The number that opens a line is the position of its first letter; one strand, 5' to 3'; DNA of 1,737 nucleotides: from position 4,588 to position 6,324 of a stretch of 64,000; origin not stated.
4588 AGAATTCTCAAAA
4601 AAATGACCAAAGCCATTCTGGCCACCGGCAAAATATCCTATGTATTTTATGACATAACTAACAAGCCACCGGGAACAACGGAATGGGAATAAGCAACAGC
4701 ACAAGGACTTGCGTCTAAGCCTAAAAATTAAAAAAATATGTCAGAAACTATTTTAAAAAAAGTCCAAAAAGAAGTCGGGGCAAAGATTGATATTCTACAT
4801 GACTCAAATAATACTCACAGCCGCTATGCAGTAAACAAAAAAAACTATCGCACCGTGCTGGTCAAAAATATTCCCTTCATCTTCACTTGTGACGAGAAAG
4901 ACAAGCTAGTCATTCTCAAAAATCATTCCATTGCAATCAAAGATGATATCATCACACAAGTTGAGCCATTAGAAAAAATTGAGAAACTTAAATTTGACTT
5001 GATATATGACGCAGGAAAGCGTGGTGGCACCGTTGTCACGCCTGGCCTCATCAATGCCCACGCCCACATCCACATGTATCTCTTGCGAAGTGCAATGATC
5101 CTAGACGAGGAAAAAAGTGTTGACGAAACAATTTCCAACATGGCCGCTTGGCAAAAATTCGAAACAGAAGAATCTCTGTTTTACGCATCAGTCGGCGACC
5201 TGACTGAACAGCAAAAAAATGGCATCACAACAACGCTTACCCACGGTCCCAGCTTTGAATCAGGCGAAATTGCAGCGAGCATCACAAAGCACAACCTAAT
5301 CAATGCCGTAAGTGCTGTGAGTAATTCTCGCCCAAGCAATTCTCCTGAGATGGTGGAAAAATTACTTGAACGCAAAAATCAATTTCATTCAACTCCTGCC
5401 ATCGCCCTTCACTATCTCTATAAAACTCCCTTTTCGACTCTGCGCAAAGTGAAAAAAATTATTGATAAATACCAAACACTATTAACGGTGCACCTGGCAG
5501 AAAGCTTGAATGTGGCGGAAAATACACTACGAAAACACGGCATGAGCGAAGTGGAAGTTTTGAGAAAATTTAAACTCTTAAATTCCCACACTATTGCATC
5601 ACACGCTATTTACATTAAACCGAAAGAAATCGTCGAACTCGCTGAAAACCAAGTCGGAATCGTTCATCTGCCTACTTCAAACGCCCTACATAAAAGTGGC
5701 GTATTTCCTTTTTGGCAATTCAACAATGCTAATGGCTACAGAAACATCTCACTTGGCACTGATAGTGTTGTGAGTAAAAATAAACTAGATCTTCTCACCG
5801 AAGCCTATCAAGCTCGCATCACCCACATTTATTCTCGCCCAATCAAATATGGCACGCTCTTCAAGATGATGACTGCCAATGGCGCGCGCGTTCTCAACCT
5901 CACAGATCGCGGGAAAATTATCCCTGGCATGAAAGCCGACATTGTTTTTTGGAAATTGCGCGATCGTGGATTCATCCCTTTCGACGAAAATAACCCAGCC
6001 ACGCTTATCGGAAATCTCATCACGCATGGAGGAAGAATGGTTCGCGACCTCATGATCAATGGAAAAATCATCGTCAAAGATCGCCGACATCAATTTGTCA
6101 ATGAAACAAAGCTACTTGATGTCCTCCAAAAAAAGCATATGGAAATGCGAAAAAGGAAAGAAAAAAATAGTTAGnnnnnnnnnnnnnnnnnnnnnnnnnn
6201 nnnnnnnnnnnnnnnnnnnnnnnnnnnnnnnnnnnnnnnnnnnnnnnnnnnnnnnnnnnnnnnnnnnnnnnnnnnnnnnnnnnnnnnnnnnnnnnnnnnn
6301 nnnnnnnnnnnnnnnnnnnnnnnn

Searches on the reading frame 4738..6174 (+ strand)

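Call 11: search_protein_families(library=ncbifam, proteins=[window:4738-6174:+])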
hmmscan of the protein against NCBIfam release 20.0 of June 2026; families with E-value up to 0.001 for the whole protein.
window:4738-6174:+ (478 aa): 40 families (the best 25 are shown)
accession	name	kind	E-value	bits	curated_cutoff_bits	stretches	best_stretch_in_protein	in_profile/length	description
NF006252.0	PRK08393.1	equivalog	1.9e-43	149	617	1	57-467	16-420/424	N-ethylammeline chlorohydrolase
NF006549.0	PRK09045.1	equivalog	1.6e-42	145.7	540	1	56-467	23-436/444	TRZ/ATZ family hydrolase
NF006055.0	PRK08203.1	equivalog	1.5e-41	142.4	532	2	235-473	219-453/455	8-oxoguanine deaminase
NF004995.0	PRK06380.1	subfamily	1.6e-41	142.7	567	1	40-459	3-412/418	metal-dependent hydrolase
NF004701.0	PRK06038.1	equivalog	3.2e-37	128.3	609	1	39-473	5-429/432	N-ethylammeline chlorohydrolase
NF005540.0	PRK07203.1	equivalog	4.3e-36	124.5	444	2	217-473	189-441/444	putative aminohydrolase SsnA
NF005557.0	PRK07228.1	equivalog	1.9e-33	115.8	522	1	50-475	12-442/445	5'-deoxyadenosine deaminase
TIGR03314.1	Se_ssnA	subfamily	2.8e-33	115.5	455.5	2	217-473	188-440/441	putative selenium metabolism protein SsnA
NF009059.0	PRK12393.1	equivalog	5.5e-33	114.4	543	2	227-459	215-444/460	amidohydrolase family protein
NF004801.0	PRK06151.1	subfamily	3.6e-26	92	416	1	233-466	222-458/491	chlorohydrolase family protein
NF006681.0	PRK09229.1-2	equivalog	1.3e-25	90.1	362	1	206-461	187-442/451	formimidoylglutamate deiminase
TIGR02967.1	guan_deamin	equivalog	3e-25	89.1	375.4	1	59-404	3-359/401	guanine deaminase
NF005211.0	PRK06687.1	equivalog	1e-22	80.5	703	1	204-449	168-412/419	TRZ/ATZ family protein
NF006269.1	PRK08418.1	equivalog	7.5e-22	77.6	320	1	47-444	8-406/408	aminofutalosine deaminase family hydrolase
NF006679.0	PRK09228.1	subfamily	7.2e-21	74.4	351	1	36-409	5-389/433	guanine deaminase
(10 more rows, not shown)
